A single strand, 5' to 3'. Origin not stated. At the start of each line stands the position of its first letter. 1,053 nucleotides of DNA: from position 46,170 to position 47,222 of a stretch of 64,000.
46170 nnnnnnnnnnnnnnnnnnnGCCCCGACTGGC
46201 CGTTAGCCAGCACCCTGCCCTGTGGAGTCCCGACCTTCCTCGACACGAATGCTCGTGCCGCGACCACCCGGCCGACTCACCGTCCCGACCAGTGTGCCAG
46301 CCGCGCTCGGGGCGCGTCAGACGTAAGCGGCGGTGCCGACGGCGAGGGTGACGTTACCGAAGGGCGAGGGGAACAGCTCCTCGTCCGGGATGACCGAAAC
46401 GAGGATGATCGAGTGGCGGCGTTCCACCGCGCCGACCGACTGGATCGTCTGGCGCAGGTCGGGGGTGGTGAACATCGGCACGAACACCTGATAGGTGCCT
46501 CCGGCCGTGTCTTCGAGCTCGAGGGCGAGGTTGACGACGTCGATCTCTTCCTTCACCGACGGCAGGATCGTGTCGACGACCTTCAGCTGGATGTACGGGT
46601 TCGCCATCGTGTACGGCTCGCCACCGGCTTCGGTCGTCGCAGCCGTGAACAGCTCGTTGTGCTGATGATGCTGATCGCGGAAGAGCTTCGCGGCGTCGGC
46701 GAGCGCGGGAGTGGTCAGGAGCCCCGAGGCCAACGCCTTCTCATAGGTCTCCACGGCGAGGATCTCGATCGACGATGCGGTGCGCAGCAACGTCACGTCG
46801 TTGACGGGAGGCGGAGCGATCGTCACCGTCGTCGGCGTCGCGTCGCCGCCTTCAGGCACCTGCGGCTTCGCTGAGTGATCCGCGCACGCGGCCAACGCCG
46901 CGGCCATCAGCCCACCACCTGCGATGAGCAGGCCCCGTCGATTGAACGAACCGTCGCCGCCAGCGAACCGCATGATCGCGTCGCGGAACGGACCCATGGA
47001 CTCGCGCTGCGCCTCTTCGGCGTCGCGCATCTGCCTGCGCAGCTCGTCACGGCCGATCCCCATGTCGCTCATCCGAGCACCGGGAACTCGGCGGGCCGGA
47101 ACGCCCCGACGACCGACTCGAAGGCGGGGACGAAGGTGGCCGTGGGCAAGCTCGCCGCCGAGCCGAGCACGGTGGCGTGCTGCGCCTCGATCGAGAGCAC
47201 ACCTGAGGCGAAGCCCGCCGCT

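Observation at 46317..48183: Coupled operon: cupredoxin lipoprotein plus two Tat-signal ferritin-like proteins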

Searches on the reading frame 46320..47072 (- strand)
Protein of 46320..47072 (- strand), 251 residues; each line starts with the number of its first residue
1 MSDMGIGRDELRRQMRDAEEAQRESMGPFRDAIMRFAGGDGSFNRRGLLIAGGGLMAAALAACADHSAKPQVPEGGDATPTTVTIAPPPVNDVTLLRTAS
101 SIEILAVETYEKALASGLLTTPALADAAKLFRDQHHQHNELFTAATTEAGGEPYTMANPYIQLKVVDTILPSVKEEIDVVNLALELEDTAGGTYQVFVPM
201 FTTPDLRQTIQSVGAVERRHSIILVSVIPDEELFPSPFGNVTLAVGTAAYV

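Call 3: search_protein_families(library=pfam, proteins=[window:46320-47072:-], max_evalue=1)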
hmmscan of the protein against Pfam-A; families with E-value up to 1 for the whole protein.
window:46320-47072:- (251 aa): 2 families
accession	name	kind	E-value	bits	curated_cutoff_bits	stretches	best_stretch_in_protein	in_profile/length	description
PF13668.12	Ferritin_2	-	2e-11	44.6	24.7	1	91-224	1-132/138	Ferritin-like domain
PF07875.18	Coat_F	-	0.061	14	25.7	1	178-212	4-38/63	Coat F domain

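Call 4: search_protein_families(library=ncbifam, proteins=[window:46320-47072:-], max_evalue=1)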
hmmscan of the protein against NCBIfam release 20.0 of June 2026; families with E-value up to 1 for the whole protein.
window:46320-47072:- (251 aa): 1 family
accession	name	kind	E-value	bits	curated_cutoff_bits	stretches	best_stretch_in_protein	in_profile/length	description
NF050135.1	DNAbindNdsB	equivalog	0.022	13.4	700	1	2-62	79-138/482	DNA-binding protein NsdB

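Call 5: search_solved_structures(query=window:46320-47072:-, max_evalue=10, show_alignments=2)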
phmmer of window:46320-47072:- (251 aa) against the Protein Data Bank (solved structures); distinct sequences matched with E-value up to 10: 10.
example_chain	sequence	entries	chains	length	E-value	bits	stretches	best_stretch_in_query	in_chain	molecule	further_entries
9unw_I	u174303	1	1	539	0.11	15.5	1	19-182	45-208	T-complex protein 1 subunit delta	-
6nr8_D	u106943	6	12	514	0.21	14.6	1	19-183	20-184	T-complex protein 1 subunit delta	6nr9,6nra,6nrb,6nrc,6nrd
9umt_B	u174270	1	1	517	0.21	14.6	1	19-183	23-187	T-complex protein 1 subunit delta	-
8sff_D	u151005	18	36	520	0.22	14.6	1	19-183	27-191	T-complex protein 1 subunit delta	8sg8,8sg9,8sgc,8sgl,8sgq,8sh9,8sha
8sfe_d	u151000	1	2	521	0.22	14.6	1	19-183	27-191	T-complex protein 1 subunit delta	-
6qb8_d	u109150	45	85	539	0.23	14.5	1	19-183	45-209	T-complex protein 1 subunit delta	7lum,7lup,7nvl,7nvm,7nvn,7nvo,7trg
3iyg_D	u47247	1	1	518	0.3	14.1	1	19-182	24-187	T-complex protein 1 subunit delta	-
9kcf_D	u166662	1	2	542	0.32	14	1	19-182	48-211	T-complex protein 1 subunit delta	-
4b2t_D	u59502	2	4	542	0.32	14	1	19-182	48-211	T-COMPLEX PROTEIN 1 SUBUNIT DELTA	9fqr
2qkc_A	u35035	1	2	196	1.7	11.7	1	106-154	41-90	Superoxide dismutase [Mn]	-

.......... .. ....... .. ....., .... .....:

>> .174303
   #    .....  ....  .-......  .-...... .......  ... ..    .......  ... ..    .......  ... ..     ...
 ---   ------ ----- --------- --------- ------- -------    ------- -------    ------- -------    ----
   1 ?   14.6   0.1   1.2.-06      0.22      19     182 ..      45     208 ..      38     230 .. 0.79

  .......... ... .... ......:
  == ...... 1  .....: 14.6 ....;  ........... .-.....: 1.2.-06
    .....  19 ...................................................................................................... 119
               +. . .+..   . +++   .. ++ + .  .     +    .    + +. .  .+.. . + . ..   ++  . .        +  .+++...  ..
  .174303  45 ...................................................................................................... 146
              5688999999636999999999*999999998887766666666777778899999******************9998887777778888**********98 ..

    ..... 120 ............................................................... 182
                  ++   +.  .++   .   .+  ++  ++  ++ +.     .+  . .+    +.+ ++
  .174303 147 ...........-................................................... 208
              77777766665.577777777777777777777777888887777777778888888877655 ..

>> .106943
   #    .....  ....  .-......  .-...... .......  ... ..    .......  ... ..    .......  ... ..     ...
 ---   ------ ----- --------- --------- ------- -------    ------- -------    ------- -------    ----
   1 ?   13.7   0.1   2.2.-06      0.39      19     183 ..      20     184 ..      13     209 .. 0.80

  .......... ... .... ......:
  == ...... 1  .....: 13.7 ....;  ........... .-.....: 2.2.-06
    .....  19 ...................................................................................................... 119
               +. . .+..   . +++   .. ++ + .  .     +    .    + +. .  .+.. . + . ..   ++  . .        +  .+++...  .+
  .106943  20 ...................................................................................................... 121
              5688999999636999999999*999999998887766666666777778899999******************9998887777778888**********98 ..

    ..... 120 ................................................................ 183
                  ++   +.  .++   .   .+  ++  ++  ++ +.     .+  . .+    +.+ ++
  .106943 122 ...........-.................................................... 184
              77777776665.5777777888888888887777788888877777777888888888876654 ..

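Call 9: find_homologous_proteins(query=window:46320-47072:-)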
Query window:46320-47072:- (251 aa): 45 proteins with E <= 0.001 among 2046 candidates.
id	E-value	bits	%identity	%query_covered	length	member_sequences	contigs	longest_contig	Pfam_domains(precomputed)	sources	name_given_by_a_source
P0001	7.3e-157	538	100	99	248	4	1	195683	PF13668.13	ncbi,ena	-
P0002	1.1e-131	456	82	100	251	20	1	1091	PF13668.13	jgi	jgi:Ferritin-like domain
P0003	1.1e-128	446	81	100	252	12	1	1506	PF13668.13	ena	-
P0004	2.6e-126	438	80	100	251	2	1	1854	PF13668.13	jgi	-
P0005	4.9e-124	431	79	99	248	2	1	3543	PF13668.13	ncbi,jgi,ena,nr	ncbi:MAG TPA: ferritin-like domain-containing protein [Acidimicrobiales bacterium]|nr:ferritin-like 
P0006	1.2e-122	426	79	97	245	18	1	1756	PF13668.13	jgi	jgi:Ferritin-like domain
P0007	6.6e-122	424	75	100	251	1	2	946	PF13668.13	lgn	-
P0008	3.1e-121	422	77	99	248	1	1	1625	PF13668.13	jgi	jgi:hypothetical protein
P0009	1.0e-119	417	78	99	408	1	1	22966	PF13668.13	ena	-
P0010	8.6e-117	407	76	96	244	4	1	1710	PF13668.13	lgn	-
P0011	2.2e-116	406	74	100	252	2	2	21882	PF13668.13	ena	-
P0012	2.2e-110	386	74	98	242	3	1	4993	PF13668.13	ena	-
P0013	1.2e-103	364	71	98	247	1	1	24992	PF13668.13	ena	-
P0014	3.2e-102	359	64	100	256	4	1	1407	PF13668.13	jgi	jgi:hypothetical protein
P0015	3.8e-97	343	63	100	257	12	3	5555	PF13668.13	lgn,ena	-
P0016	1.5e-94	334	83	78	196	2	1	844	PF13668.13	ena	-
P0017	2.3e-87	311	63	90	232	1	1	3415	PF13668.13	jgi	jgi:hypothetical protein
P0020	3.8e-45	173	45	90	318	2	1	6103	PF13668.13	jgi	jgi:hypothetical protein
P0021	7.9e-42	162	43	90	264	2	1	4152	PF13668.13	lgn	-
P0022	4.6e-40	156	41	90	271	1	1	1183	PF13668.13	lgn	-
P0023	6.6e-40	155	40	93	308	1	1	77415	PF13668.13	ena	-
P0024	2.3e-38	150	55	55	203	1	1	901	PF13668.13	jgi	jgi:hypothetical protein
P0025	1.3e-37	148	41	90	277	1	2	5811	PF13668.13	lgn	-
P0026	2.4e-37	147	52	55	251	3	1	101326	PF13668.13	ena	-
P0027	3.8e-37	146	42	90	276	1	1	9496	PF13668.13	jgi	jgi:hypothetical protein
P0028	1.0e-36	145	53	55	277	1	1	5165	PF13668.13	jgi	jgi:hypothetical protein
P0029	1.6e-36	144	42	90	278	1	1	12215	PF13668.13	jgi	jgi:hypothetical protein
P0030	9.9e-36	142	44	75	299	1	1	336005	PF13668.13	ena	-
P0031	1.6e-35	141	41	94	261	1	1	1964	PF13668.13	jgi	jgi:hypothetical protein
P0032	3.2e-35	140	39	92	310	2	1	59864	PF13668.13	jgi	jgi:hypothetical protein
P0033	7.7e-35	139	40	95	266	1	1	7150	PF13668.13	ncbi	-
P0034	1.3e-34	138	43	88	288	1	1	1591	PF13668.13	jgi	jgi:rubrerythrin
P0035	1.3e-34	138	41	90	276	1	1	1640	PF13668.13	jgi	jgi:hypothetical protein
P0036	1.7e-34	138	39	98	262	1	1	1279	PF13668.13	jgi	jgi:rubrerythrin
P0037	1.4e-32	131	37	90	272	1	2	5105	PF13668.13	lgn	-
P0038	6.3e-32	129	40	96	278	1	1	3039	PF13668.13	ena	-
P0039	2.6e-31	127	37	90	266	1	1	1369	PF13668.13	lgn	-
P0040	3.9e-31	127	38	90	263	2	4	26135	PF13668.13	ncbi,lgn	ncbi:MAG: ferritin-like domain-containing protein [Actinomycetota bacterium]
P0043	1.4e-19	89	36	75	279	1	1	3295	PF13668.13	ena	-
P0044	4.8e-10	58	38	51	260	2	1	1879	PF13668.13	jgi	-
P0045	9.8e-6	44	34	58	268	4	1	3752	PF13668.13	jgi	jgi:hypothetical protein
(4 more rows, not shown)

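Call 15: find_related_loci(query=A2, collection=genome_contigs, flank=5000)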
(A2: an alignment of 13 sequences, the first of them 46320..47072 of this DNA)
Query A2 (251 aa) in genome_contigs; peptide patterns used: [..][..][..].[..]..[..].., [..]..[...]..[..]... (x = any residue, [..] = any of these).
235 stretches matched a pattern; 90 encode a relative of the query (tblastn E <= 1e-3); the best 80 are kept; 80 distinct loci.
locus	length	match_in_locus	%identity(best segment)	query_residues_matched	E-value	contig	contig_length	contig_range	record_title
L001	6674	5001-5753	99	1-251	3e-167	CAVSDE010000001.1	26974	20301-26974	MAG: uncultured Acidimicrobiales bacterium isolate MFD02134.bin.2.52 genome assembly, contig: contig_101602, whole genom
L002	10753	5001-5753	82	1-251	4e-141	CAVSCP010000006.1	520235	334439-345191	MAG: uncultured Acidimicrobiales bacterium isolate MFD02159.bin.2.18 genome assembly, contig: contig_34236, whole genome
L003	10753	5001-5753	82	1-251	5e-140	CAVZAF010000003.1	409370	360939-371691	MAG: uncultured Acidimicrobiales bacterium isolate MFD02134.bin.2.1 genome assembly, contig: contig_15195, whole genome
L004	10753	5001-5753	82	1-251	4e-140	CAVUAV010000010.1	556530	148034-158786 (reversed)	MAG: uncultured Acidimicrobiales bacterium isolate MFD02199.bin.2.7 genome assembly, contig: contig_34470, whole genome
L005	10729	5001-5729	81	9-251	1e-132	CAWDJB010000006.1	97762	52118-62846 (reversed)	MAG: uncultured Acidimicrobiales bacterium isolate MFD06298.bin.1.5 genome assembly, contig: contig_2605, whole genome s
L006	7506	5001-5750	74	2-251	4e-123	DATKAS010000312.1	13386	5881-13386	MAG TPA_asm: Acidimicrobiales bacterium isolate SMAG_U15211 k141_3380949, whole genome shotgun sequence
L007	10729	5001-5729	77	9-251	2e-122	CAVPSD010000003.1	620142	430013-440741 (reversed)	MAG: uncultured Acidimicrobiales bacterium isolate MFD10007.bin.2.165 genome assembly, contig: contig_11567, whole genom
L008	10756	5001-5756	65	2-251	3e-99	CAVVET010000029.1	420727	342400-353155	MAG: uncultured Acidimicrobiales bacterium isolate MFD02242.bin.2.229 genome assembly, contig: contig_5990, whole genome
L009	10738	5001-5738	66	8-251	1e-96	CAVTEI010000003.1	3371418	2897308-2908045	MAG: uncultured Acidimicrobiales bacterium isolate MFD00962.bin.2.274 genome assembly, contig: contig_19309, whole genom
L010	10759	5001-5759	48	2-251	8e-59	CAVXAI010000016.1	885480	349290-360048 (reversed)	MAG: uncultured Acidimicrobiales bacterium isolate MFD05176.bin.2.218 genome assembly, contig: contig_30440, whole genom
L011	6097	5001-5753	42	1-236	4e-50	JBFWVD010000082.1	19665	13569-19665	MAG: Acidimicrobiia bacterium isolate CA_2019_TPBF_86 NODE_12855_length_19665_cov_5.952503_TPBF, whole genome shotgun se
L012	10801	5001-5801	41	4-245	7e-46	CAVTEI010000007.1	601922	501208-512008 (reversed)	MAG: uncultured Acidimicrobiales bacterium isolate MFD00962.bin.2.274 genome assembly, contig: contig_91423, whole genom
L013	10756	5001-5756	42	4-238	2e-45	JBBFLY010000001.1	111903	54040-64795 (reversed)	MAG: Acidimicrobiales bacterium isolate Uz-U4-37 NODE_1_length_111903_cov_4.031334, whole genome shotgun sequence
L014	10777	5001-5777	40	6-245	3e-45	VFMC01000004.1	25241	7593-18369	MAG: Acidimicrobiaceae bacterium isolate X1_MaxBin.047 scaffold_1142, whole genome shotgun sequence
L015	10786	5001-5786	42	1-244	2e-44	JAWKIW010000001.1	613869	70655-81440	MAG: Acidimicrobiales bacterium isolate ABC2.103 ABC2.103.fa-1, whole genome shotgun sequence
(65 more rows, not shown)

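Call 28: find_homologous_proteins(query=A3, max_evalue=0.001)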
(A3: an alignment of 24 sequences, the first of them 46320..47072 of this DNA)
Query A3 (24 sequences) (251 aa, profile of the alignment): 53 proteins with E <= 0.001 among 8000 candidates.
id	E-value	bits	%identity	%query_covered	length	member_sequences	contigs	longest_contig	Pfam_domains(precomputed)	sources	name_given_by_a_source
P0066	3.0e-134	464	65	97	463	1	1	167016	PF13668.13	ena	-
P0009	4.7e-104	365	78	99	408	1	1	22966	PF13668.13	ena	-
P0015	1.2e-96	341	63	100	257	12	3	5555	PF13668.13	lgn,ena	-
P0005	8.5e-96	338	79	99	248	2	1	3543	PF13668.13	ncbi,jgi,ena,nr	ncbi:MAG TPA: ferritin-like domain-containing protein [Acidimicrobiales bacterium]|nr:ferritin-like 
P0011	4.3e-94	333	74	100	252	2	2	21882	PF13668.13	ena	-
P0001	5.3e-94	332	100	99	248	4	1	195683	PF13668.13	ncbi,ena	-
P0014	4.0e-93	330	64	100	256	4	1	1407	PF13668.13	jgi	jgi:hypothetical protein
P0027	7.1e-93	329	42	90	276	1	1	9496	PF13668.13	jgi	jgi:hypothetical protein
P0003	1.0e-89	318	81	100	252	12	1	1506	PF13668.13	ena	-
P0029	1.6e-89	318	42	90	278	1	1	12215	PF13668.13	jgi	jgi:hypothetical protein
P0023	1.2e-88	315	40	93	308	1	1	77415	PF13668.13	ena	-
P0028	1.3e-88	315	53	55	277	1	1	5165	PF13668.13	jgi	jgi:hypothetical protein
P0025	2.4e-88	314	41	90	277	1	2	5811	PF13668.13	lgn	-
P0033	5.3e-88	313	40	95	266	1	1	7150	PF13668.13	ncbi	-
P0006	5.4e-88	313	79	97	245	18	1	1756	PF13668.13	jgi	jgi:Ferritin-like domain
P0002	3.3e-87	310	82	100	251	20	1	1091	PF13668.13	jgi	jgi:Ferritin-like domain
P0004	1.3e-86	308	80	100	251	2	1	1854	PF13668.13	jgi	-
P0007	1.5e-86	308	75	100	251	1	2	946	PF13668.13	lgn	-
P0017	6.9e-86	306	63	90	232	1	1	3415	PF13668.13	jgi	jgi:hypothetical protein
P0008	2.2e-84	301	77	99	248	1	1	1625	PF13668.13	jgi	jgi:hypothetical protein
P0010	1.1e-83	299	76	96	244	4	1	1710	PF13668.13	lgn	-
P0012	3.5e-79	284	74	98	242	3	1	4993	PF13668.13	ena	-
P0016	6.4e-72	260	83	78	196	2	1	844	PF13668.13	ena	-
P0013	1.5e-66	242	71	98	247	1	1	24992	PF13668.13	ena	-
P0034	2.5e-65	239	43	88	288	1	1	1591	PF13668.13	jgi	jgi:rubrerythrin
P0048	5.2e-61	224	27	60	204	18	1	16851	PF13668.13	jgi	jgi:hypothetical protein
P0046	1.2e-60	223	24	58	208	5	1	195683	PF13668.13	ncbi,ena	-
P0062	9.4e-60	220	28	63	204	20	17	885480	PF13668.13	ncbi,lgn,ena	-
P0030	1.0e-59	220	44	75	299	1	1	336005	PF13668.13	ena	-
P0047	3.0e-59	219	25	58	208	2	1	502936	PF13668.13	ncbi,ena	-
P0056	6.5e-59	217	24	63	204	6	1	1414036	PF13668.13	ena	-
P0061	1.2e-58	217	26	58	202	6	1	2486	PF13668.13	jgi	jgi:Ferritin-like domain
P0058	3.3e-58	215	23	60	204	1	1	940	PF13668.13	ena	-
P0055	4.0e-58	215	24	63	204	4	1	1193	PF13668.13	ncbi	-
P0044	1.1e-57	213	38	51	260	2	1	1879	PF13668.13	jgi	-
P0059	1.5e-57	213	24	60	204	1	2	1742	PF13668.13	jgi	jgi:hypothetical protein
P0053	1.1e-56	210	28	60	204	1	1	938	PF13668.13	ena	-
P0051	1.3e-56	210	29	54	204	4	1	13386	PF13668.13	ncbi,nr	ncbi:MAG TPA: ferritin-like domain-containing protein [Acidimicrobiales bacterium]|nr:ferritin-like 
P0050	9.6e-56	207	25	60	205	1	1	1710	PF13668.13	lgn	-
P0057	3.0e-55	205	25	60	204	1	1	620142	PF13668.13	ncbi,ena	-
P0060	8.1e-55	204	28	60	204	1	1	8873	PF13668.13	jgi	jgi:hypothetical protein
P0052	2.2e-54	203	25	54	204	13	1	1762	PF13668.13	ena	-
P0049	2.8e-54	202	24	60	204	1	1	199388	PF13668.13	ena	-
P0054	1.2e-52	197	21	54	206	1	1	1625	PF13668.13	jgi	jgi:hypothetical protein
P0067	3.7e-49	186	42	60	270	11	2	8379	PF13668.13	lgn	-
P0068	2.1e-43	167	31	63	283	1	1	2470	PF13668.13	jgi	jgi:hypothetical protein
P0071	6.6e-7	47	22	55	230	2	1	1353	PF13668.13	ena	-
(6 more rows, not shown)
